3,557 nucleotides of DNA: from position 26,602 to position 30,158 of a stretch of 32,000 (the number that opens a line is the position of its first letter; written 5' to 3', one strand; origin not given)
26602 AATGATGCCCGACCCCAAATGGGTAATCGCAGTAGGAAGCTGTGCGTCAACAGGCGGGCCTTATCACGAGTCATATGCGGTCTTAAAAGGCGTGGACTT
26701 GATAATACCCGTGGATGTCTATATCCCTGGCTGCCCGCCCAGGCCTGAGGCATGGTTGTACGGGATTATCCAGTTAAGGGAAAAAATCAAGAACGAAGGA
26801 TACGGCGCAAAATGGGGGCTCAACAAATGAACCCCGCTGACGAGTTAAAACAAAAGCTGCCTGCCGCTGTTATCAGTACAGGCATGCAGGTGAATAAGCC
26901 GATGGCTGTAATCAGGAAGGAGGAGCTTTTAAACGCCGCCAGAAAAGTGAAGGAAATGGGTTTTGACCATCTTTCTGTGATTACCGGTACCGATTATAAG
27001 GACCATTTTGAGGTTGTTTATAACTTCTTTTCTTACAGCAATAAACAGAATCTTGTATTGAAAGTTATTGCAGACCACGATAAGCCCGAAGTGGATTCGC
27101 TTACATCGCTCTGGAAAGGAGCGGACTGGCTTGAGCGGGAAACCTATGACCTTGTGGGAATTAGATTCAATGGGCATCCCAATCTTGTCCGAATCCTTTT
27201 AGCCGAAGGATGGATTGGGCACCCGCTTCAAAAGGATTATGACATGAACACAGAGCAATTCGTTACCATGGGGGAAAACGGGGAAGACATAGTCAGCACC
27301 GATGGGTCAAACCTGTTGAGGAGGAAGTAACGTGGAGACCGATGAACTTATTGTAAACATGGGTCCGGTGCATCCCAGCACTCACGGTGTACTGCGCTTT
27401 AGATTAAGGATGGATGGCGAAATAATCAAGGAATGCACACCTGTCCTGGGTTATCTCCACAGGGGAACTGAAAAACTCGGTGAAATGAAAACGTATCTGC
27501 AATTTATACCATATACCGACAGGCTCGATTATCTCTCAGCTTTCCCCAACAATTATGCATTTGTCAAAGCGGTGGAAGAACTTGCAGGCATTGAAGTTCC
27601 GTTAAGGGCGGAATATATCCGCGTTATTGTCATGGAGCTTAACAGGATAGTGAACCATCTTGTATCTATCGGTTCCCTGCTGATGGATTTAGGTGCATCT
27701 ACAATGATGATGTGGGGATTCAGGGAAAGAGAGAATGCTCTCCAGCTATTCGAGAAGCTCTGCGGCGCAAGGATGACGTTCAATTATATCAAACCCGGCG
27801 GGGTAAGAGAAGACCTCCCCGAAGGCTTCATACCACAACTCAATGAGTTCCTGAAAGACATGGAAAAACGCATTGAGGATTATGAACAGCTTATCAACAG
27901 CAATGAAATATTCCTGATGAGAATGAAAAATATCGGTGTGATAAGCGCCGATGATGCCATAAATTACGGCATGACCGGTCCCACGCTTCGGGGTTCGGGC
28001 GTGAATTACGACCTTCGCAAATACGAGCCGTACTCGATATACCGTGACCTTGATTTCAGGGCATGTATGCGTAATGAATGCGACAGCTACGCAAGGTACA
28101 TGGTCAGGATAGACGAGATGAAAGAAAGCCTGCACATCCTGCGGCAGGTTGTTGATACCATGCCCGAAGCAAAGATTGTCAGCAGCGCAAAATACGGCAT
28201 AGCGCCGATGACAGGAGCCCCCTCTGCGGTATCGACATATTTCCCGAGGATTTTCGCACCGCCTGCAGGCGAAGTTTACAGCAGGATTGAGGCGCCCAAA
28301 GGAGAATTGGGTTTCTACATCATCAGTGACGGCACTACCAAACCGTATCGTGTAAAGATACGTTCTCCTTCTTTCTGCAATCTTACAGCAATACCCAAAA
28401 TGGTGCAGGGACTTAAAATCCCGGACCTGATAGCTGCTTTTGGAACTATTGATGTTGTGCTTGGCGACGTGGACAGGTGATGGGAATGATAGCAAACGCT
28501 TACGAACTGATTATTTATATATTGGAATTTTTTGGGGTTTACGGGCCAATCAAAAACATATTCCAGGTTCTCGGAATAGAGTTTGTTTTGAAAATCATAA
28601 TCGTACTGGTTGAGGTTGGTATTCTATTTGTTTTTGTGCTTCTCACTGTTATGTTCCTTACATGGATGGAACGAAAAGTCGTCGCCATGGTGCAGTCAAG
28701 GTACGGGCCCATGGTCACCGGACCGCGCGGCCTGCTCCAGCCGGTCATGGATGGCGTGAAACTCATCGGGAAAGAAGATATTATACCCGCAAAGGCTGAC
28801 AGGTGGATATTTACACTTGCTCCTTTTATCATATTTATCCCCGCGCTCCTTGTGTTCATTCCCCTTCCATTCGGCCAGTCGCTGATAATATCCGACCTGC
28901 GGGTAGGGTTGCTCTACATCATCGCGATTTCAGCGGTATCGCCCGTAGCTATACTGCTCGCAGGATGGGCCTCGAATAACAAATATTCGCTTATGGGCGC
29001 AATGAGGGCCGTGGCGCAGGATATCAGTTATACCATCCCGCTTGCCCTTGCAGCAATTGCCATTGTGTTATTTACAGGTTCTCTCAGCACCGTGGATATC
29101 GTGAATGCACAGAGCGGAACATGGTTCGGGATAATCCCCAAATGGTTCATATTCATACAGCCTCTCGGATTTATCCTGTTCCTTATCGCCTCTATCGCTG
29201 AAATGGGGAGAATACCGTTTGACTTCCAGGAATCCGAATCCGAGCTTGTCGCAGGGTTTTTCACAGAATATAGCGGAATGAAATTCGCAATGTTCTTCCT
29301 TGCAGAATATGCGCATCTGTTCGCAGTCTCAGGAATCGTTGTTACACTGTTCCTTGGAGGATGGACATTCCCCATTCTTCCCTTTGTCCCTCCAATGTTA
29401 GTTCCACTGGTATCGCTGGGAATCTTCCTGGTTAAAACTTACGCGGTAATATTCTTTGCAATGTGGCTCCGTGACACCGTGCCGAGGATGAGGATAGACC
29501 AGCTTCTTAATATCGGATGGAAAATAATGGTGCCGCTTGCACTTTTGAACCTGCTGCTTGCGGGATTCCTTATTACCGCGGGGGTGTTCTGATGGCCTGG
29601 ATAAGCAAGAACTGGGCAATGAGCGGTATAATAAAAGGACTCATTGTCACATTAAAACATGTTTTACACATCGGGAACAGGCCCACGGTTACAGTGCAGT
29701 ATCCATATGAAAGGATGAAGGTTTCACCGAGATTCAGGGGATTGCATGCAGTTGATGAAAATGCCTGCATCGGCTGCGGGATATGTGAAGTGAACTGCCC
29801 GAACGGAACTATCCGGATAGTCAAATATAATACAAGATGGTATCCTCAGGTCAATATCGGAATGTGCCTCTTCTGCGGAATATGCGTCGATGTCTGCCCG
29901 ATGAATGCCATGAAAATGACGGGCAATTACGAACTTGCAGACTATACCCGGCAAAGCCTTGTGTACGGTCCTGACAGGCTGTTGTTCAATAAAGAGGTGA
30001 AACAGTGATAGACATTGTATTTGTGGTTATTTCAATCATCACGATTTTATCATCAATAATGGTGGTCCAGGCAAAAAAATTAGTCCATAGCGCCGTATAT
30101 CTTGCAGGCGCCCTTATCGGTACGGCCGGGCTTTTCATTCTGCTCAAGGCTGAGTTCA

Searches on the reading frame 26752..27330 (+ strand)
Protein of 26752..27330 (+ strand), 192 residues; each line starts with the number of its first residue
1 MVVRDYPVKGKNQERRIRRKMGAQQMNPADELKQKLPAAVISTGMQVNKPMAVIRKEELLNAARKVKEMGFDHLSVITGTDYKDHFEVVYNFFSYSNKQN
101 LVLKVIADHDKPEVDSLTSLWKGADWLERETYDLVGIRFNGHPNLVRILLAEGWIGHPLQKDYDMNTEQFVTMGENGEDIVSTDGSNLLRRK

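Call 11: search_protein_families(library=pfam, proteins=[window:26752-27330:+], max_evalue=0.001)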
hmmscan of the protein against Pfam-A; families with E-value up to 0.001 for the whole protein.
window:26752-27330:+ (192 aa): 1 family
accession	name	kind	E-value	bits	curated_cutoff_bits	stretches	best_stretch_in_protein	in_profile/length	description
PF00329.25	Complex1_30kDa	-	7.3e-42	143.3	22.5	1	54-168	3-123/124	Respiratory-chain NADH dehydrogenase, 30 Kd subunit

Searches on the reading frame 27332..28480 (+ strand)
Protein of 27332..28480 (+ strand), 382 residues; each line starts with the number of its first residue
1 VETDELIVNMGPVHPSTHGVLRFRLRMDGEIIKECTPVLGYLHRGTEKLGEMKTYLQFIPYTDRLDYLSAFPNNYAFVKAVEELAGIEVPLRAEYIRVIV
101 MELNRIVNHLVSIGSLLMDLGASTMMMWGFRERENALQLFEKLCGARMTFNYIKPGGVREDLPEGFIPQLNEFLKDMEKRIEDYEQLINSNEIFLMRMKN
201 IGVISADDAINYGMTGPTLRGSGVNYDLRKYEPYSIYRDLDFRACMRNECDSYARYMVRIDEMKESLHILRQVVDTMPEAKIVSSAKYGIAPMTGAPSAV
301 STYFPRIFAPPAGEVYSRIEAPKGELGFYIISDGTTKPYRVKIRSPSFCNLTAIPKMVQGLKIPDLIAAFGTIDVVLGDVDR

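Call 11: search_protein_families(library=pfam, proteins=[window:27332-28480:+], max_evalue=0.001)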
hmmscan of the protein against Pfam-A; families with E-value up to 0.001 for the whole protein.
window:27332-28480:+ (382 aa): 1 family
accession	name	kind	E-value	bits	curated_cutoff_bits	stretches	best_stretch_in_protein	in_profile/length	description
PF00346.24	Complex1_49kDa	-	5.3e-103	344.2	24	1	119-382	1-271/271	Respiratory-chain NADH dehydrogenase, 49 Kd subunit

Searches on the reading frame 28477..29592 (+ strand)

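Call 11: search_protein_families(library=pfam, proteins=[window:28477-29592:+], max_evalue=0.001)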
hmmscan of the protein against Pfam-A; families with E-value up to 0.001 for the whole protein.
window:28477-29592:+ (371 aa): 1 family
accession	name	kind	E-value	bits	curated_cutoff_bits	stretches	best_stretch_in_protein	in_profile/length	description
PF00146.26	NADHdh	-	4.7e-118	394.3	27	1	47-362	3-297/298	NADH dehydrogenase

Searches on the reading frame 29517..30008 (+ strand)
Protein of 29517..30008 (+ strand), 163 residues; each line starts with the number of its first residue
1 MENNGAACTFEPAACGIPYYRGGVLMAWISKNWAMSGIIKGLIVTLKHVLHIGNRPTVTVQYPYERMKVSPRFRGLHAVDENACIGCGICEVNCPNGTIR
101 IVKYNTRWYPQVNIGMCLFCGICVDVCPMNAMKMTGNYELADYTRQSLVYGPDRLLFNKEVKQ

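Call 11: search_protein_families(library=pfam, proteins=[window:29517-30008:+], max_evalue=0.001)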
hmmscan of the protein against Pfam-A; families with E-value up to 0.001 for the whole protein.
window:29517-30008:+ (163 aa): 13 families
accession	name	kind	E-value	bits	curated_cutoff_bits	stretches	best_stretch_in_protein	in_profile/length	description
PF00037.32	Fer4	-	2.9e-13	49.5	21.1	2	79-100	3-24/24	4Fe-4S binding domain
PF12838.12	Fer4_7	-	2.1e-10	41.4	27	1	84-131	2-52/52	4Fe-4S dicluster domain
PF14697.11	Fer4_21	-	2.1e-10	41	35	1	79-134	3-59/59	4Fe-4S dicluster domain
PF13187.11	Fer4_9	-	1e-09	38.7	27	1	83-132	1-52/52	4Fe-4S dicluster domain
PF12837.12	Fer4_6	-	1.4e-09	37.9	25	1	79-98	4-23/24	4Fe-4S binding domain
PF12797.12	Fer4_2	-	3.8e-08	33.2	24.5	1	78-95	4-21/22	4Fe-4S binding domain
PF13237.11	Fer4_10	-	2e-07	31.3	25.5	1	79-128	4-53/53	4Fe-4S dicluster domain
PF13534.11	Fer4_17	-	6.4e-07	30.3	22.2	0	82-97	44-59/61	4Fe-4S dicluster domain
PF25160.1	LdpA_Fe-S-bd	-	1.2e-06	28.6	27.6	1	77-104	21-48/49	LdpA Fe-S cluster-binding domain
PF12798.12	Fer4_3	-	2.6e-06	28.3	27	0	117-131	1-15/15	4Fe-4S binding domain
PF13484.11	Fer4_16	-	3.2e-06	28.2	30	0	117-139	2-23/66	4Fe-4S double cluster binding domain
PF12800.12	Fer4_4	-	0.00013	22.5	24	0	82-97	2-17/17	4Fe-4S binding domain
PF13183.11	Fer4_8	-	0.00031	21.6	27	0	82-130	3-67/68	4Fe-4S dicluster domain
